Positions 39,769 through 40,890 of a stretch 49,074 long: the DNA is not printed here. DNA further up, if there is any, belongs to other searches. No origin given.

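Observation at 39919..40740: Membrane-anchored gelsolin-like domain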

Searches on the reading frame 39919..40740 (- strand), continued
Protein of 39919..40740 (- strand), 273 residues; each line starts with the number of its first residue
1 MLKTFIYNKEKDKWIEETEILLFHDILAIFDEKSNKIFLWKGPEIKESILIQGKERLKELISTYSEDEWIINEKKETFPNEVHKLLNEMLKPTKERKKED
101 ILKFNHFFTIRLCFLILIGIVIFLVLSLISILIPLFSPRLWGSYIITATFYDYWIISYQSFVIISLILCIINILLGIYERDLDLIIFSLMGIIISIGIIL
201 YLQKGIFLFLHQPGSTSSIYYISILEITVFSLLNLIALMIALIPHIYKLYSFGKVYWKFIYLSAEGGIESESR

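Call 34: find_encoding_contigs(protein=P0012, flank=6000, max_places=1)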
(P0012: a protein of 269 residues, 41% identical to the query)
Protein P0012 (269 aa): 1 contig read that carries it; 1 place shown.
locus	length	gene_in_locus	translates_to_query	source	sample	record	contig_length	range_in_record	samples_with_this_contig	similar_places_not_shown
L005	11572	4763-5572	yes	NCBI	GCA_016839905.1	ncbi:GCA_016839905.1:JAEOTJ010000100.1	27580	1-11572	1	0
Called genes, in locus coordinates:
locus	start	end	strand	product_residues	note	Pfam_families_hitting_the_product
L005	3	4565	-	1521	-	?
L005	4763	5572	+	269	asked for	-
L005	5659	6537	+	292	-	PF09202:Rio2_N, PF00069:Pkinase (weak), PF01163:RIO1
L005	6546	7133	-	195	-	PF01209:Ubie_methyltran, PF13847:Methyltransf_31, PF13649:Methyltransf_25, PF08241:Methyltransf_11, PF08242:Methyltransf_12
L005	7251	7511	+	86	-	PF01423:LSM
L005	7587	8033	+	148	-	PF06094:GGACT, PF13772:AIG2_2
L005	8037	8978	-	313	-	PF00149:Metallophos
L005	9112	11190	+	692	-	PF01170:UPF0020 (faint), PF02384:N6_Mtase, PF20473:MmeI_Mtase, PF07669:Eco57I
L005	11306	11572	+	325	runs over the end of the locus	PF04014:MazE_antitoxin (weak)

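Call 35: search_protein_representatives(alignment_id=A1)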
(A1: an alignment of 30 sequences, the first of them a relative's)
Query: 30 sequences, 261 profile positions. Proteins with E-value up to 0.001 (for the whole library): 105; up to 1e-10: 67; up to 1e-30: 29. The best 105 are listed.
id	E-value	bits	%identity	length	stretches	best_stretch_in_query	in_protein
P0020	2.2e-101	355.0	-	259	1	1-261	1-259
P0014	7.5e-95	333.7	-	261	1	1-261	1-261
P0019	4.1e-93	327.9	-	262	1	1-261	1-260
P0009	9.8e-93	326.7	-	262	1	1-261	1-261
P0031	1.6e-87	309.6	-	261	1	1-261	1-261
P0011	1.6e-86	306.4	-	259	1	1-261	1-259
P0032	3.8e-86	305.1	-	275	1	1-261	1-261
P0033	1.3e-85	303.3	-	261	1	1-261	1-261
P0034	4.2e-82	291.9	-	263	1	1-261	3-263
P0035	7.5e-82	291.0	-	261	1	1-261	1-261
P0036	1.1e-81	290.4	-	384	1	1-261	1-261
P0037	1.9e-81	289.7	-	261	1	1-261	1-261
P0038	3.4e-79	282.3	-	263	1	1-261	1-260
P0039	1.6e-78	280.2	-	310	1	1-261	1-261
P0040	2.6e-78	279.4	-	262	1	1-261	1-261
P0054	4.0e-31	124.8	-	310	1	6-251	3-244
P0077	1.8e-20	89.8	-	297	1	11-254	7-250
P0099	4.3e-09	52.6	-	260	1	4-242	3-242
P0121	5.0e-05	39.2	-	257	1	5-199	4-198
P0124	1.3e-04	37.8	-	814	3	35-85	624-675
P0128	6.8e-04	35.5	-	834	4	21-65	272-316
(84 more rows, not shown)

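Call 40: find_related_loci(query=A1, collection=genome_contigs, flank=4000)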
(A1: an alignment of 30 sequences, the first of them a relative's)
Query A1 (273 aa) in genome_contigs; peptide patterns used: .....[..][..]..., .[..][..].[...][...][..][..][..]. (x = any residue, [..] = any of these).
292 stretches matched a pattern; 61 encode a relative of the query (tblastn E <= 1e-3); 60 distinct loci.
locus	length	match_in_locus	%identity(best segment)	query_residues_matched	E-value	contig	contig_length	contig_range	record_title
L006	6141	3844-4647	63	1-268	1e-105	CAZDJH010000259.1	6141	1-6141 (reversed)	MAG TPA_asm: uncultured archaeon isolate SRP141376_co4_317 genome assembly, contig: NODE_20714_length_6141_cov_4.060795,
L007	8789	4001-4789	45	1-264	5e-61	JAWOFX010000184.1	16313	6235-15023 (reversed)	MAG: Promethearchaeia archaeon isolate BLK6-3.bin.141 k191_2871489, whole genome shotgun sequence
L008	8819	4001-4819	52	1-273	3e-79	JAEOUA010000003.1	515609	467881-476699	MAG: Promethearchaeota archaeon isolate YT6_002 k127_12779113, whole genome shotgun sequence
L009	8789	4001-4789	40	1-263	3e-53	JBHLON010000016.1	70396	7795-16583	MAG: Promethearchaeota archaeon isolate DZ3M.354 DZ3M.354@894, whole genome shotgun sequence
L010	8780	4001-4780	43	1-261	2e-53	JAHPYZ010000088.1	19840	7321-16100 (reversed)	MAG: Promethearchaeota archaeon isolate LW30_13 NODE_610_length_19840_cov_6.093101, whole genome shotgun sequence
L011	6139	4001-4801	42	1-269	2e-52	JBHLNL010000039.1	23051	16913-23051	MAG: Promethearchaeota archaeon isolate DZ2S.275 DZ2S.275@6599, whole genome shotgun sequence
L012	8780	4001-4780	44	1-261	4e-52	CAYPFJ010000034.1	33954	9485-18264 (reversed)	MAG TPA_asm: uncultured archaeon isolate SRP185410_co2_266 genome assembly, contig: NODE_1324_length_33954_cov_9.611581,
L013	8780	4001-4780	39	1-260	9e-52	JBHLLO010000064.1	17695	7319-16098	MAG: Candidatus Hermodarchaeota archaeon isolate DZ1M.51 DZ1M.51@11595, whole genome shotgun sequence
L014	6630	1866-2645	43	1-261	5e-51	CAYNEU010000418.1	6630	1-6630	MAG TPA_asm: uncultured archaeon isolate SRP185410_co1_442 genome assembly, contig: k141_173204, whole genome shotgun se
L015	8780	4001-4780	43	1-261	4e-51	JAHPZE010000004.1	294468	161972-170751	MAG: Promethearchaeota archaeon isolate LW40_87 NODE_46_length_294468_cov_70.766281, whole genome shotgun sequence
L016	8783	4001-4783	43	1-262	3e-50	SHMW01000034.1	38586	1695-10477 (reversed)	MAG: Promethearchaeota archaeon isolate BC3 1189800034, whole genome shotgun sequence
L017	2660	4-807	44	1-269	1e-50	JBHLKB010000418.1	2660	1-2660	MAG: Candidatus Hodarchaeota archaeon isolate DZ1B.234 DZ1B.234@227703, whole genome shotgun sequence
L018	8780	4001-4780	44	1-261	5e-50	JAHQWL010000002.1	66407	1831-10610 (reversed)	MAG: Promethearchaeia archaeon isolate ABR06 NODE_103_length_66407_cov_15, whole genome shotgun sequence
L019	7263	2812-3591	42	1-260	2e-49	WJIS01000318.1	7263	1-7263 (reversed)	MAG: Promethearchaeota archaeon isolate Bin_204 k141_3308562, whole genome shotgun sequence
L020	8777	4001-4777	40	1-260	2e-49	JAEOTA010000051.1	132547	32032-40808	MAG: Promethearchaeota archaeon isolate YT1_007 k127_45748583, whole genome shotgun sequence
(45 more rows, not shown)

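Call 43: find_related_loci(query=A4, collection=genome_contigs, flank=4000)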
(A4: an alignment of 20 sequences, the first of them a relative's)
Query A4 (286 aa) in genome_contigs; peptide patterns used: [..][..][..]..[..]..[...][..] (x = any residue, [..] = any of these).
53 stretches matched a pattern; 10 encode a relative of the query (tblastn E <= 1e-3); 10 distinct loci.
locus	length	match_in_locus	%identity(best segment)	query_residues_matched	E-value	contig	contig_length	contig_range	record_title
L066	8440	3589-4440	39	1-286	1e-57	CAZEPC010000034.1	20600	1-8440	MAG TPA_asm: uncultured archaeon isolate binchicken_co13_463 genome assembly, contig: NODE_3554_length_20600_cov_5.10377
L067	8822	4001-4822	39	1-280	5e-55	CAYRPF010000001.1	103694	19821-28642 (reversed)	MAG TPA_asm: uncultured archaeon isolate binchicken_co256_1 genome assembly, contig: NODE_101_length_103694_cov_7.500680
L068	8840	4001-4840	37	1-280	6e-50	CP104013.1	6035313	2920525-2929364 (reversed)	Candidatus Lokiarchaeum ossiferum isolate Loki-B35 chromosome, complete genome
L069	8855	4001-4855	37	1-284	2e-48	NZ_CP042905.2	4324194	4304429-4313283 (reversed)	Promethearchaeum syntrophicum strain MK-D1 chromosome, complete genome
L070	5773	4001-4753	37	1-252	2e-45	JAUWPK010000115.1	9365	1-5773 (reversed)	MAG: Promethearchaeum sp. isolate CSMAG_2474 CSMAG_2474_k141_1317655_length_9365_cov_7.0000, whole genome shotgun sequen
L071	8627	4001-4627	41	1-210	5e-45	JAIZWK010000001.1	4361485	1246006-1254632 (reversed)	MAG: Candidatus Harpocratesius repetitus isolate FW102 FWG169_LokiFW102v12_contig001_4361485bp, whole genome shotgun seq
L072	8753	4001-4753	38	1-252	4e-42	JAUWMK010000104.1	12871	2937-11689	MAG: Promethearchaeum sp. isolate CSMAG_2396 CSMAG_2396_k141_1250291_length_12871_cov_6.9896, whole genome shotgun seque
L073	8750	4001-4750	36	1-252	6e-42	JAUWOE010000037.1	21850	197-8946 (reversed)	MAG: Promethearchaeum sp. isolate CSMAG_2442 CSMAG_2442_k141_1163863_length_21850_cov_8.0000, whole genome shotgun seque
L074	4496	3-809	32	3-274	4e-39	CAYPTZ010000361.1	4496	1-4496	MAG TPA_asm: uncultured archaeon isolate binchicken_co116_149 genome assembly, contig: NODE_25052_length_4496_cov_4.3496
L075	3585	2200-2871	35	1-225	9e-33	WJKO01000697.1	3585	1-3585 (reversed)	MAG: Promethearchaeota archaeon isolate Bin_342 k141_3982093, whole genome shotgun sequence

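Call 50: list_cluster_members(proteins=[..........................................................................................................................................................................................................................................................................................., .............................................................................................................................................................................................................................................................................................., P0001])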
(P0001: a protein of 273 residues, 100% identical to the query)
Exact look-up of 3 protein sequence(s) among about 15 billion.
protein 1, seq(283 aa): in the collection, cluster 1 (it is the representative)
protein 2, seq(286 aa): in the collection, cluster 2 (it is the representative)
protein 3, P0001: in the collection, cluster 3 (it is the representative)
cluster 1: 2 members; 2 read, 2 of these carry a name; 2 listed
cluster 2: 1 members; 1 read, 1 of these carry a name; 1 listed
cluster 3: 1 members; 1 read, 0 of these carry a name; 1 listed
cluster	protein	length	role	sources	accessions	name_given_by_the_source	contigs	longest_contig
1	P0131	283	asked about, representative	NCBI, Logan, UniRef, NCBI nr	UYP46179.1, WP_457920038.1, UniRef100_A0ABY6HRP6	hypothetical protein NEF87_002464 [Candidatus Lokiarchaeum ossiferum] | Uncharacterized protein n=1 Tax=Candidatus Lokiarchaeum ossiferum TaxID=2951803 ... | hypothetical protein NEF87_002464 [Candidatus Lokiarchaeum sp. B-35]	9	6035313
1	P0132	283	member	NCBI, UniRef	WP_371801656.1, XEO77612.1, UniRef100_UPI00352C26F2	hypothetical protein [Candidatus Lokiarchaeum ossiferum] | hypothetical protein n=1 Tax=Candidatus Lokiarchaeum ossiferum TaxID=2951803 ...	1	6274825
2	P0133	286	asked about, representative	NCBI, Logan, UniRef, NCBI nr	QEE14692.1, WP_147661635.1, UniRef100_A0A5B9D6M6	hypothetical protein DSAG12_00505 [Promethearchaeum syntrophicum] | Uncharacterized protein n=1 Tax=Promethearchaeum syntrophicum TaxID=2594042 ... | hypothetical protein [Candidatus Prometheoarchaeum syntrophicum]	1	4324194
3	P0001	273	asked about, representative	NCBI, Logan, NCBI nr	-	-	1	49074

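Call 54: search_protein_families(library=pfam, alignment_id=A3, max_evalue=1)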
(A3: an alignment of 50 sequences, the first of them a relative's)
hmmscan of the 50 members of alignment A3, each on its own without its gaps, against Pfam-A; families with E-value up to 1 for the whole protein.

A. member 1, P0001 (273 aa): 1 family
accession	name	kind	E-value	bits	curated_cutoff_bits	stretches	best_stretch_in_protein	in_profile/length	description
PF16996.10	Asp4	-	0.006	17.2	27.7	1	91-124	20-52/55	Accessory secretory protein Sec Asp4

B. families by the number of members that match (of 50 scanned): 48 families (the first 25 are shown)
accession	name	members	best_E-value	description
PF00626.27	Gelsolin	13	0.00099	Gelsolin repeat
PF20990.2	DUF2207_C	5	0.00014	Predicted membrane protein (DUF2207) C-terminal domain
PF20237.3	DUF6594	4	0.13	Family of unknown function (DUF6594)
PF16996.10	Asp4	2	0.006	Accessory secretory protein Sec Asp4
PF01616.22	Orbi_NS3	2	0.006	Orbivirus NS3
PF25480.1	DUF7904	2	0.039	Domain of unknown function (DUF7904)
PF19529.4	DUF6057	2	0.1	Family of unknown function (DUF6057)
PF18668.6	Tail_spike_N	2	0.18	Tail spike TSP1/Gp66 receptor binding N-terminal domain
PF16927.11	HisKA_7TM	1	0.0011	N-terminal 7TM region of histidine kinase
PF03916.19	NrfD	1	0.0036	Polysulphide reductase, NrfD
PF10864.13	DUF2663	1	0.0072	Protein of unknown function (DUF2663)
PF15928.10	DUF4746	1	0.0087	Domain of unknown function (DUF4746)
PF20712.2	CyanoTRADDas_TM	1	0.012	Cyanobacterial TRADD-N associated 2-Transmembrane domain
PF14329.11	DUF4386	1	0.017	Domain of unknown function (DUF4386)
PF24588.1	DUF7613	1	0.018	Domain of unknown function (DUF7613)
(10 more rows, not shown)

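Call 61: find_homologous_proteins(query=A5, max_evalue=0.001)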
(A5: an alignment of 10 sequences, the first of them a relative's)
Query A5 (10 sequences) (260 aa, profile of the alignment): 3 proteins with E <= 0.001 among 8000 candidates.
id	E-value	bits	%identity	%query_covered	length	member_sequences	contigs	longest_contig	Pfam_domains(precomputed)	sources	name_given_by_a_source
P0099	8.3e-89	315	100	100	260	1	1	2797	-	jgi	-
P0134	3.9e-80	287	82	100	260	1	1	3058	-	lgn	-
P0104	5.6e-76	273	26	69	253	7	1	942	-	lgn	-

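Call 64: find_related_loci(query=P0121, collection=genome_contigs, flank=4000)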
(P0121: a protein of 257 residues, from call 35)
Query P0121 (257 aa) in genome_contigs; peptide patterns used: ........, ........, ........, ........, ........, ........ (x = any residue, [..] = any of these).
69 stretches matched a pattern, but none encodes a relative of the query by tblastn (E <= 1e-3).

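Call 66: find_related_loci(query=A7, collection=genome_contigs, flank=4000)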
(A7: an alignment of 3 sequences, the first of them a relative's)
Query A7 (297 aa) in genome_contigs; peptide patterns used: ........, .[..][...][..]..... (x = any residue, [..] = any of these).
42 stretches matched a pattern, but none encodes a relative of the query by tblastn (E <= 1e-3).
